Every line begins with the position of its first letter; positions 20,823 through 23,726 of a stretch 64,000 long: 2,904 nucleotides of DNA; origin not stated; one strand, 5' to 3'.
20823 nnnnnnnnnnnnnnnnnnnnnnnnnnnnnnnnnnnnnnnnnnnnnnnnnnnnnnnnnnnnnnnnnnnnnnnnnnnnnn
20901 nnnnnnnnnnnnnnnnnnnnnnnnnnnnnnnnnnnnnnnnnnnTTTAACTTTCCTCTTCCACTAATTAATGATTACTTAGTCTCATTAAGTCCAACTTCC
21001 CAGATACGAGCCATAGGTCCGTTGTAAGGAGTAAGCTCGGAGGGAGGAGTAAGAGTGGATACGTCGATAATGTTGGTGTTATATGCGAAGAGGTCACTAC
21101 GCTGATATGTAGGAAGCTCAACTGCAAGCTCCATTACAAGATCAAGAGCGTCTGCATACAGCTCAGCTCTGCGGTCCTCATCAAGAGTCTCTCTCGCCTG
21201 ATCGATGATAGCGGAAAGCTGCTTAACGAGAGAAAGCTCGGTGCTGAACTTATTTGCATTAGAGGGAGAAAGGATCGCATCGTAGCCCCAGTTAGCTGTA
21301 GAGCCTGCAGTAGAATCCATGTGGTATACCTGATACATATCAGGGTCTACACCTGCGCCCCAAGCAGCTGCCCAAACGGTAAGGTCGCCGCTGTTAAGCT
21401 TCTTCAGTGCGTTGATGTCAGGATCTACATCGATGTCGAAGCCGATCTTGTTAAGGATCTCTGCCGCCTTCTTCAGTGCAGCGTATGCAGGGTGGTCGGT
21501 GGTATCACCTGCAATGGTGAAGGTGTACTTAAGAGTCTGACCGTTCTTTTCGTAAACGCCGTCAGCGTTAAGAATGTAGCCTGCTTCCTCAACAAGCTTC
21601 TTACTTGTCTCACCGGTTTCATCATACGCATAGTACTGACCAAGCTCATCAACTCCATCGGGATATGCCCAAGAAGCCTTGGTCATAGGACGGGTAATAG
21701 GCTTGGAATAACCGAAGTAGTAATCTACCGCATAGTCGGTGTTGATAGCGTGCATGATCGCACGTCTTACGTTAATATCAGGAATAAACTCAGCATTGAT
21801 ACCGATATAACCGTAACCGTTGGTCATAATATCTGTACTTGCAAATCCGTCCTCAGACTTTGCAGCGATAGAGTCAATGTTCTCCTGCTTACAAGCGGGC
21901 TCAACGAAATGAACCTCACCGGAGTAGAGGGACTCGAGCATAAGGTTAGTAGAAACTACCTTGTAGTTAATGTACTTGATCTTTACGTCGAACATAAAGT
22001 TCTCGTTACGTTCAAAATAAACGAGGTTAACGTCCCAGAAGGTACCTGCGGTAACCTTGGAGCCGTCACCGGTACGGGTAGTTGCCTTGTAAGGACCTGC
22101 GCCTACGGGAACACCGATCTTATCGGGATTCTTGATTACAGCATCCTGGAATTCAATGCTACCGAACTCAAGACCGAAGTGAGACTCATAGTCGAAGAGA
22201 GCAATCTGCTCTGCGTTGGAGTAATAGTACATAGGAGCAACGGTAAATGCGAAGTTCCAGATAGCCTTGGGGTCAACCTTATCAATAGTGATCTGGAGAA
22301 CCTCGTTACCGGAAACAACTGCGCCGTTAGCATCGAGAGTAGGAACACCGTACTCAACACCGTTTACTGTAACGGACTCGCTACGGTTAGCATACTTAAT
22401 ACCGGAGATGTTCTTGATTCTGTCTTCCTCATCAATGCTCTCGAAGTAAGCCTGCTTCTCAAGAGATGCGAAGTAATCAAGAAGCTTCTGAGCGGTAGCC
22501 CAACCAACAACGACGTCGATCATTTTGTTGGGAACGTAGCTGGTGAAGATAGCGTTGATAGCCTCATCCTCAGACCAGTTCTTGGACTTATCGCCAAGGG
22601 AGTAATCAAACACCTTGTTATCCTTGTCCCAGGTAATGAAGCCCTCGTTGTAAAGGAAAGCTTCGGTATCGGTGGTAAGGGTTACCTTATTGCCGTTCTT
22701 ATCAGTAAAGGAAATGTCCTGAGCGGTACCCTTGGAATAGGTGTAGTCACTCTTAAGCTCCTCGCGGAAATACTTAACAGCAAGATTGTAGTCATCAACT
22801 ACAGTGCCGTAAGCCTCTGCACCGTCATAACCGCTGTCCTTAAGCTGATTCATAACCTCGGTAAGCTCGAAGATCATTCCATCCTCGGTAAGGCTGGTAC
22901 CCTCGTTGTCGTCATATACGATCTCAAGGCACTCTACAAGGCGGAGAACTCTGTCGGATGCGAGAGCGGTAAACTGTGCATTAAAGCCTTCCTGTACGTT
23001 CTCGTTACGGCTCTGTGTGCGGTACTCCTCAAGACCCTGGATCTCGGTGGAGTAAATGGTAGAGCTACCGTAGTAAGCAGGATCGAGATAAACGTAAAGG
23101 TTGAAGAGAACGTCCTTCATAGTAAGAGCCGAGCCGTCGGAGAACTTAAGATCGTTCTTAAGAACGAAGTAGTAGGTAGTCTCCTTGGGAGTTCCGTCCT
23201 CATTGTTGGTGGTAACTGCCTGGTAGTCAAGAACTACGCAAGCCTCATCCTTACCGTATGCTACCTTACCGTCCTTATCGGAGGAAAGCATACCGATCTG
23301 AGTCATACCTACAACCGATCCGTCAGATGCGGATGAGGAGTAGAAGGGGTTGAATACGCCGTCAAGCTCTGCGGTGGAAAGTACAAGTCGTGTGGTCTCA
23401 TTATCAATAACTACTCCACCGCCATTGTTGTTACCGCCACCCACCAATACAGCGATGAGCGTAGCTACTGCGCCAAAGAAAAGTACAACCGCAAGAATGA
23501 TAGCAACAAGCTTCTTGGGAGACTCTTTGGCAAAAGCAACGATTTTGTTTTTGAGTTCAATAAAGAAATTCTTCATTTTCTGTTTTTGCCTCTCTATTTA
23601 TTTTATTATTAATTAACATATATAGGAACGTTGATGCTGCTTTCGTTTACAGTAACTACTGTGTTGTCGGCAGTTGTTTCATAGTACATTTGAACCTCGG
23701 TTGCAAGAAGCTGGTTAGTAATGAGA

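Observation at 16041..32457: Candidate integrated proteolysis-to-uptake machine: giant LRR-bearing S8 envelope protease, lipoprotein and Opp importer in one roughly 16-kb operon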

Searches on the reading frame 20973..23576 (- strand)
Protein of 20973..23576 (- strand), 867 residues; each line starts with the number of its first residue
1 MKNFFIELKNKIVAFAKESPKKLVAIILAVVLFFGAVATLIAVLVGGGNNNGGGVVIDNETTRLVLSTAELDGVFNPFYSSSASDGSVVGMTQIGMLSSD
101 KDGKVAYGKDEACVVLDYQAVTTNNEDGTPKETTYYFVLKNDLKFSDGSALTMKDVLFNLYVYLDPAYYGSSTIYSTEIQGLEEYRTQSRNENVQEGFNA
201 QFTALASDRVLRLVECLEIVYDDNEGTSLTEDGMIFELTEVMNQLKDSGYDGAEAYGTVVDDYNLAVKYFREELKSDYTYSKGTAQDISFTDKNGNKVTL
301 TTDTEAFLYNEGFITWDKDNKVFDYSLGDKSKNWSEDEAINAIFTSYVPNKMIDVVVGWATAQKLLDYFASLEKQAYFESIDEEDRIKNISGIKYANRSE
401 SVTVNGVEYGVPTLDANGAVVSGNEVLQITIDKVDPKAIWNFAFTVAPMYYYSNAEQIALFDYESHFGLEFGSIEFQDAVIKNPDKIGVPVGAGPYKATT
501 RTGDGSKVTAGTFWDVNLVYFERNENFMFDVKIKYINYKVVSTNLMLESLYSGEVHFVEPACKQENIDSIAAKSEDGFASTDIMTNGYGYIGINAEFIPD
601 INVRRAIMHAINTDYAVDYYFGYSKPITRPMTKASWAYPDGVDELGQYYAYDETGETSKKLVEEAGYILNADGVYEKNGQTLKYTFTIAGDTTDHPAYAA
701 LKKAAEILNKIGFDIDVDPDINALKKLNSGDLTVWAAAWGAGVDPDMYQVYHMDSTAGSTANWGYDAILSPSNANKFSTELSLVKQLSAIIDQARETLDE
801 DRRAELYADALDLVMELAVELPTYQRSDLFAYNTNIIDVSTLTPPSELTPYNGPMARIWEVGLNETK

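Call 7: search_protein_families(library=pfam, proteins=[window:20973-23576:-], max_evalue=0.01)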
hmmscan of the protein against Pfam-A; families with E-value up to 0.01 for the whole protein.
window:20973-23576:- (867 aa): 1 family
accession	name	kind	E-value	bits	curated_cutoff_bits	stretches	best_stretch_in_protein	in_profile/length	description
PF00496.27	SBP_bac_5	-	4.7e-34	118.5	32.4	2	404-759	61-366/368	Bacterial extracellular solute-binding proteins, family 5 Middle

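Call 12: find_homologous_proteins(query=window:20973-23576:-)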
Query window:20973-23576:- (867 aa): 3329 proteins with E <= 0.001 among 8000 candidates; the best 120 are listed.
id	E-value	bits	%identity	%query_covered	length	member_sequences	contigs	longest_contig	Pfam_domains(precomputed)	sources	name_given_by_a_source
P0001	0.0e+0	1949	100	100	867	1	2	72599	PF00496.28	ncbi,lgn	-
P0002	0.0e+0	1933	99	100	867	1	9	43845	PF00496.28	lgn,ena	-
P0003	0.0e+0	1930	99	100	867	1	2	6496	PF00496.28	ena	-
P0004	0.0e+0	1928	99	100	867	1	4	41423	PF00496.28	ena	-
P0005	0.0e+0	1928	99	100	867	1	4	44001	PF00496.28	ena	-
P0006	0.0e+0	1928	99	100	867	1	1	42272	PF00496.28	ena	-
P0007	0.0e+0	1928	99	100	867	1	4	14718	PF00496.28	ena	-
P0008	0.0e+0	1927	99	100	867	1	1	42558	PF00496.28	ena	-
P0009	0.0e+0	1927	99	100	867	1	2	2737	PF00496.28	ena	-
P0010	0.0e+0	1925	99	100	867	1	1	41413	PF00496.28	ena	-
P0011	0.0e+0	1925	99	100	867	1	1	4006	PF00496.28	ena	-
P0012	0.0e+0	1925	99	100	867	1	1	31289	PF00496.28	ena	-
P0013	0.0e+0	1874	96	100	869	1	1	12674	PF00496.28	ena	-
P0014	0.0e+0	1846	95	100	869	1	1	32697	PF00496.28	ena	-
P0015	0.0e+0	1835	94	100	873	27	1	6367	PF00496.28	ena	-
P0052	0.0e+0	1356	73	97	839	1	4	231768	PF00496.28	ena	-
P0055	0.0e+0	1351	74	96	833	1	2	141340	PF00496.28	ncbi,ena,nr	ncbi:MAG: hypothetical protein IJY65_00825 [Clostridia bacterium]|nr:hypothetical protein [Clostridi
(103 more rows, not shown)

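Call 13: find_encoding_contigs(protein=P0001, flank=10000, max_places=3)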
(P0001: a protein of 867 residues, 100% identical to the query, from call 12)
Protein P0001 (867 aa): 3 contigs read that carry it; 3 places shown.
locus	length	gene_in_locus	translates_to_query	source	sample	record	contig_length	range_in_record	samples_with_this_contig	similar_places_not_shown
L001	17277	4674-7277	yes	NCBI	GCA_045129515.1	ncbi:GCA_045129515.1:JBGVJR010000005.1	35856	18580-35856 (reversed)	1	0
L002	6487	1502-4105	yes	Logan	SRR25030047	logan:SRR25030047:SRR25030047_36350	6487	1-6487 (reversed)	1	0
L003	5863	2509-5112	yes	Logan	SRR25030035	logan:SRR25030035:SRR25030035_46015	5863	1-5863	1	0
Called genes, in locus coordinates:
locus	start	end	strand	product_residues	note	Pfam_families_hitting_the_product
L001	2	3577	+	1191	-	?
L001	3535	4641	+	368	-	PF09479:Flg_new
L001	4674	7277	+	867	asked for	PF00496:SBP_bac_5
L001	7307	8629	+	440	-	PF00528:BPD_transp_1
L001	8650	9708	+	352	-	PF12911:OppC_N (weak), PF00528:BPD_transp_1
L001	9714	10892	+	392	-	PF00005:ABC_tran, PF08352:oligo_HPY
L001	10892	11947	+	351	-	PF00005:ABC_tran, PF13304:AAA_21 (faint), PF08352:oligo_HPY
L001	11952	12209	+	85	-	-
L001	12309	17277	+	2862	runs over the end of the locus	PF09479:Flg_new, PF13306:LRR_5, PF13855:LRR_8 (faint), PF13306:LRR_5, PF09479:Flg_new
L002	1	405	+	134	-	?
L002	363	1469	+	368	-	PF09479:Flg_new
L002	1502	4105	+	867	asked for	PF00496:SBP_bac_5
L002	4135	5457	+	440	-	PF00528:BPD_transp_1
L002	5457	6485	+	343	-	?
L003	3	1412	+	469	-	?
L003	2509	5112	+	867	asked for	PF00496:SBP_bac_5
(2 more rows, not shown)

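Call 14: find_encoding_contigs(protein=P0052, flank=10000, max_places=2)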
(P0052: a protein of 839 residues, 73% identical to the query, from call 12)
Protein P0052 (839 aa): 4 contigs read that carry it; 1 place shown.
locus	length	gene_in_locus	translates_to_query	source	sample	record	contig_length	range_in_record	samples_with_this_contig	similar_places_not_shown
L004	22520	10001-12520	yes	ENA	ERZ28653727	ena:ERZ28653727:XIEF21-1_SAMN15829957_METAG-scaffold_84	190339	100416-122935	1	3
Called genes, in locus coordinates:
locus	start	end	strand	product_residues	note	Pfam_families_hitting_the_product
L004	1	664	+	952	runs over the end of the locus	-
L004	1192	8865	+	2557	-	PF00082:Peptidase_S8, PF02225:PA, PF06280:fn3_5, PF02368:Big_2 (weak), PF13306:LRR_5, PF13855:LRR_8 (faint), PF13306:LRR_5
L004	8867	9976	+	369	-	PF09479:Flg_new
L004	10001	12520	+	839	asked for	PF00496:SBP_bac_5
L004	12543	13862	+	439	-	PF00528:BPD_transp_1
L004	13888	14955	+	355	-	PF12911:OppC_N, PF00528:BPD_transp_1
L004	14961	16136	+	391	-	PF00005:ABC_tran, PF08352:oligo_HPY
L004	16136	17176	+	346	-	PF00005:ABC_tran, PF13304:AAA_21 (faint), PF08352:oligo_HPY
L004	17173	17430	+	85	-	-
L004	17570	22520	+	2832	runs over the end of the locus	PF09479:Flg_new, PF13855:LRR_8 (faint), PF13306:LRR_5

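Call 15: find_encoding_contigs(protein=P0055, flank=10000, max_places=2)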
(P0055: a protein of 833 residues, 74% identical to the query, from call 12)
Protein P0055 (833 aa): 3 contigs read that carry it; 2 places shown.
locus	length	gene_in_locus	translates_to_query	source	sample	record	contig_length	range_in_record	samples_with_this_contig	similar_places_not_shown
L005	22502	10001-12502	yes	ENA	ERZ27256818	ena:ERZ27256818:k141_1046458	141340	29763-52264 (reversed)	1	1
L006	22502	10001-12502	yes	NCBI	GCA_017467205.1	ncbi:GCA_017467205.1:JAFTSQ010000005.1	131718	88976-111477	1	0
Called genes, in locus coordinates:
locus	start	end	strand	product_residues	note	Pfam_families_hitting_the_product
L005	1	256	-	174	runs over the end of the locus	PF20122:DUF6512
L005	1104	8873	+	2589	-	PF00082:Peptidase_S8, PF02225:PA, PF21461:HL_N-beta (faint), PF06280:fn3_5, PF02368:Big_2, PF13306:LRR_5, PF13855:LRR_8 (faint), PF13306:LRR_5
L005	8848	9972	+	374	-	PF09479:Flg_new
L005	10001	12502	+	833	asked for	PF00496:SBP_bac_5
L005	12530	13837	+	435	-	PF00528:BPD_transp_1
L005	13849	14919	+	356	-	PF12911:OppC_N (weak), PF00528:BPD_transp_1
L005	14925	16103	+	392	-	PF00005:ABC_tran, PF08352:oligo_HPY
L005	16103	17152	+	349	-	PF00005:ABC_tran, PF13304:AAA_21 (faint), PF08352:oligo_HPY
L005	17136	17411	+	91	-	-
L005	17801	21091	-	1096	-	PF07523:Big_3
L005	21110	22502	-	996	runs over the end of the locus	PF13306:LRR_5, PF13855:LRR_8 (faint), PF13306:LRR_5, PF09479:Flg_new (weak)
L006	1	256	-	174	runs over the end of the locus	PF20122:DUF6512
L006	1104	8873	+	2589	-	PF00082:Peptidase_S8, PF02225:PA, PF21461:HL_N-beta (faint), PF06280:fn3_5, PF02368:Big_2, PF13306:LRR_5, PF13855:LRR_8 (faint), PF13306:LRR_5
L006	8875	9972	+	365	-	PF09479:Flg_new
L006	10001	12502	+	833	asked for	PF00496:SBP_bac_5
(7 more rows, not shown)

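Call 17: search_protein_families(library=ncbifam, proteins=[window:20973-23576:-], max_evalue=0.001)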
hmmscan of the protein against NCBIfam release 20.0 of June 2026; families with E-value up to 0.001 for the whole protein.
window:20973-23576:- (867 aa): 4 families
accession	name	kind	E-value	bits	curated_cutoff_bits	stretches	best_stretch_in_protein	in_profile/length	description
NF045467.1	Opp4A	equivalog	3.5e-29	101.5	650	2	489-841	206-543/556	oligopeptide ABC transporter substrate-binding protein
TIGR04028.1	SBP_KPN_01854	hypoth_equivalog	7.3e-20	71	468.5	1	592-841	261-495/509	TIGR04028 family ABC transporter substrate-binding protein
TIGR02294.1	nickel_nikA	equivalog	1.2e-14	53.8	393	1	519-839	179-486/501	nickel ABC transporter substrate-binding protein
NF045468.1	Opp5A_nikA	equivalog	1.5e-07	30.3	600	1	489-836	157-469/488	nickel ABC transporter substrate-binding protein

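Call 18: search_solved_structures(query=window:20973-23576:-, max_evalue=0.01)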
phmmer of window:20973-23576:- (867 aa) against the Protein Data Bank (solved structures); distinct sequences matched with E-value up to 0.01: 7.
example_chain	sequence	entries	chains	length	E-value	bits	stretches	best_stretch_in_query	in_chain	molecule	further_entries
4ofl_A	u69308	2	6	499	3.3e-13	51.8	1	587-756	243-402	Extracytoplasmic Nickel-Binding Protein YpYntA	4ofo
3ry3_A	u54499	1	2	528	3.8e-13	51.6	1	587-756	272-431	Putative solute-binding protein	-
8efz_A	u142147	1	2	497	4.8e-10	41.4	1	489-766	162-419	Extracellular solute-binding protein family 5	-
9p48_A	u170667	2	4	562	5.1e-09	38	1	475-644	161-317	Peptide ABC transporter, peptide-binding protein OppA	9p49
5yyb_A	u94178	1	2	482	0.00024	22.5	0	129-168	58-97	Putative ABC transporter periplasmic binding protein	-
5z99_A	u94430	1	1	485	0.00024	22.5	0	129-168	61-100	Putative ABC transporter periplasmic binding protein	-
5za4_A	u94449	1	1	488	0.00025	22.5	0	129-168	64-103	Putative ABC transporter periplasmic binding protein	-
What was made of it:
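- The top single-sequence PDB hit is the nickel binder YpYntA (call 18).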

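Call 20: find_related_loci(query=A1, collection=genome_contigs, flank=10000)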
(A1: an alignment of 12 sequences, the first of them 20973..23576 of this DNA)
Query A1 (867 aa) in genome_contigs; peptide patterns used: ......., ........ (x = any residue, [..] = any of these).
599 stretches matched a pattern (row limit reached: there are more); 588 encode a relative of the query (tblastn E <= 1e-3); the best 80 are kept; 80 distinct loci.
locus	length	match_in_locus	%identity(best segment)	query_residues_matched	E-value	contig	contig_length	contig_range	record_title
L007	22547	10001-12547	76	8-866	0e+0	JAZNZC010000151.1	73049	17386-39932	MAG: Eubacteriales bacterium isolate T1900044770_TS20190236.MAGScoT_cleanbin_000053 SGB_2447_k141_162602, whole genome s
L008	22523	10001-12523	71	17-866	0e+0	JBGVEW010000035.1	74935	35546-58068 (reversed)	MAG: Eubacteriales bacterium isolate fecal_MAG_404 fecal_MAG_404_contig_0035, whole genome shotgun sequence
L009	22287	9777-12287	71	21-866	0e+0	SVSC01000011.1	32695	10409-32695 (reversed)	MAG: Oscillospiraceae bacterium isolate SIG659 NODE_28301_length_32695_cov_1.904569, whole genome shotgun sequence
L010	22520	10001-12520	70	18-866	0e+0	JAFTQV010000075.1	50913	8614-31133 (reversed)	MAG: Clostridia bacterium isolate RGIG4066 Roe_deer_Cecum.Co__c1921227, whole genome shotgun sequence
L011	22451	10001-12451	71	40-865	0e+0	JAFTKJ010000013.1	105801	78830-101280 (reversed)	MAG: Clostridia bacterium isolate RGIG3898 Roe_deer_Cecum-2__c1237, whole genome shotgun sequence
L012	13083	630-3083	69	57-867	0e+0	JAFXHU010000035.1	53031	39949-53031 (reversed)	MAG: Clostridia bacterium isolate RGIG6427 Sheep_Rectum.Co__c3482169, whole genome shotgun sequence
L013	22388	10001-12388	60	57-865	0e+0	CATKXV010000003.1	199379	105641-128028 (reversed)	MAG TPA_asm: uncultured Anaeroplasmataceae bacterium isolate MGG03682_1680015466 genome assembly, contig: ERR2844016_94,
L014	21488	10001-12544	55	21-863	0e+0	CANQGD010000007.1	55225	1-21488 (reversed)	MAG: uncultured Clostridia bacterium isolate Lapin-005__bin73 genome assembly, contig: Lapin-005__NODE_701_length_55225_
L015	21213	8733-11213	57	21-867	0e+0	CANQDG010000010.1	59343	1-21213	MAG: uncultured Bacilli bacterium isolate Lapin-005__bin89 genome assembly, contig: Lapin-005__NODE_597_length_59343_cov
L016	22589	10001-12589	56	21-867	0e+0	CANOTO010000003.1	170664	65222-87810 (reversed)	MAG TPA_asm: uncultured Clostridia bacterium isolate SRR15604565_bin.18_metawrap_v1.3_MAG genome assembly, contig: NODE.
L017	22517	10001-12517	55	21-863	0e+0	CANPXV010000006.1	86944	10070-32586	MAG: uncultured Clostridia bacterium isolate Lapin-004__bin7 genome assembly, contig: Lapin-004__NODE_247_length_86944_c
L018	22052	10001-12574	53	21-867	0e+0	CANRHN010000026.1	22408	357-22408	MAG: uncultured Clostridia bacterium isolate Lapin-032__bin20 genome assembly, contig: Lapin-032__NODE_3579_length_22408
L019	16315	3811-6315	50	58-863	0e+0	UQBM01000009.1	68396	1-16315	uncultured Mollicutes bacterium isolate UMGS116 genome assembly, contig: NODE_83_length_68396_cov_46.268975, whole genom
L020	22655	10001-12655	49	9-863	0e+0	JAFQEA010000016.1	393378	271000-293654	MAG: Clostridia bacterium isolate RGIG1734 Goat_Cecum-3__c761730, whole genome shotgun sequence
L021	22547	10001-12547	50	48-865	0e+0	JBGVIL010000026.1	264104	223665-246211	MAG: Bacilli bacterium isolate fecal_MAG_320 fecal_MAG_320_contig_0027, whole genome shotgun sequence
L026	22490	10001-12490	50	58-861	0e+0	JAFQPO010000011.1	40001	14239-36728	MAG: Bacilli bacterium isolate RGIG2034 Goat_Colon-1__c405, whole genome shotgun sequence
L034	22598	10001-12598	48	13-867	0e+0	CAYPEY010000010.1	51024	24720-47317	MAG TPA_asm: uncultured Staphylococcaceae bacterium isolate SRP315200_co1_851 genome assembly, contig: NODE_648_length_5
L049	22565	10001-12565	48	21-867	0e+0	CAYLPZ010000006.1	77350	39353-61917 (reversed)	MAG TPA_asm: uncultured Coprobacillus sp. isolate binchicken_co370_253 genome assembly, contig: NODE_465_length_77350_co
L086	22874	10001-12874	42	4-842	0e+0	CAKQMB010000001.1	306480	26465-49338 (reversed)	MAG: uncultured Clostridia bacterium isolate REFINED_METABAT215_TOP10_CONTIGS_1500_ASSEMBLY_K77_MERGED__Nepal_MoBio_Fibe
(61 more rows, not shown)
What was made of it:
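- The SBP alignment found relatives in at least 588 species-level genomes (call 20). All carriers are gut-derived MAGs (call 20). Conserved operon linkage to a complete importer across commensals of ruminants, rabbits, birds and humans (call 20) is hard to explain by one specific host target.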

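Call 37: search_protein_families(library=pfam, proteins=[L086:978-7391:+, L026:17096-21562:+, L026:6418-8439:+, L011:17759-20914:-, L011:5011-6714:-, L086:20454-22502:+], max_evalue=0.001)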
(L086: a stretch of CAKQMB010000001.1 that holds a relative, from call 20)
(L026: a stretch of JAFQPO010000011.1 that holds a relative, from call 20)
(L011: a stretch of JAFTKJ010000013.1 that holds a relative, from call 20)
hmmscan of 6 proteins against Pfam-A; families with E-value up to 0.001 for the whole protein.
L086:978-7391:+ (2137 aa): 1 family
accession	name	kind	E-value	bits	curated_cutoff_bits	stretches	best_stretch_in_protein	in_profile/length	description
PF09479.16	Flg_new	-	1.7e-33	115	27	3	1493-1559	3-65/65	Listeria-Bacteroides repeat domain (List_Bact_rpt)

L026:17096-21562:+ (1488 aa): 2 families
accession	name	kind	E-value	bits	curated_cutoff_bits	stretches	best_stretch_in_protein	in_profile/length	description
PF09479.16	Flg_new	-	1.6e-44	150.3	27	5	1164-1226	2-65/65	Listeria-Bacteroides repeat domain (List_Bact_rpt)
PF18998.6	Flg_new_2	-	0.00021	21.6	23.6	0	772-832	9-71/73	Divergent InlB B-repeat domain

L026:6418-8439:+ (673 aa): 4 families
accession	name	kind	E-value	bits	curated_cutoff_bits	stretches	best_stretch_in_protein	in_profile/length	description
PF00587.30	tRNA-synt_2b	-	3.5e-45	154.7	29.3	1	358-564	6-179/179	tRNA synthetase class II core domain (G, H, P, S and T)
PF03129.25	HGTP_anticodon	-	1.2e-22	80.2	21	1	576-665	1-92/94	Anticodon binding domain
PF07973.19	tRNA_SAD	-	6.4e-14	52.1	24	1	205-254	1-44/44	Threonyl and Alanyl tRNA synthetase second additional domain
PF02824.27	TGS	-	7.6e-14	51.9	22.2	1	39-98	1-60/60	TGS domain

L011:17759-20914:- (1051 aa): 1 family
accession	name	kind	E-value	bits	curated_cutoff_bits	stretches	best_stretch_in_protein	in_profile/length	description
PF07523.18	Big_3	-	3e-16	59.9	21.2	2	45-108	6-68/68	Bacterial Ig-like domain (group 3)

L011:5011-6714:- (567 aa): 6 families
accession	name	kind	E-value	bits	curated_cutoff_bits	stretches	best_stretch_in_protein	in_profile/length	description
PF00005.33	ABC_tran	-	7.6e-44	150.1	25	2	23-168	2-136/137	ABC transporter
PF13304.12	AAA_21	-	4.1e-06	27.5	27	0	139-199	236-299/304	AAA domain, putative AbiEii toxin, Type IV TA system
PF02463.25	SMC_N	-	0.00021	21.3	40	0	33-52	25-44/220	RecF/RecN/SMC N terminal domain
PF13476.12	AAA_23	-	0.00038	21.6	27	1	21-177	11-144/201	AAA domain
PF00006.31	ATP-synt_ab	-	0.00051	20.2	29.5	0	27-54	9-36/213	ATP synthase alpha/beta family, nucleotide-binding domain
PF00004.35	AAA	-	0.0006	20.7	21.2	0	37-198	3-109/131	ATPase family associated with various cellular activities (AAA)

L086:20454-22502:+ (682 aa): 0 families
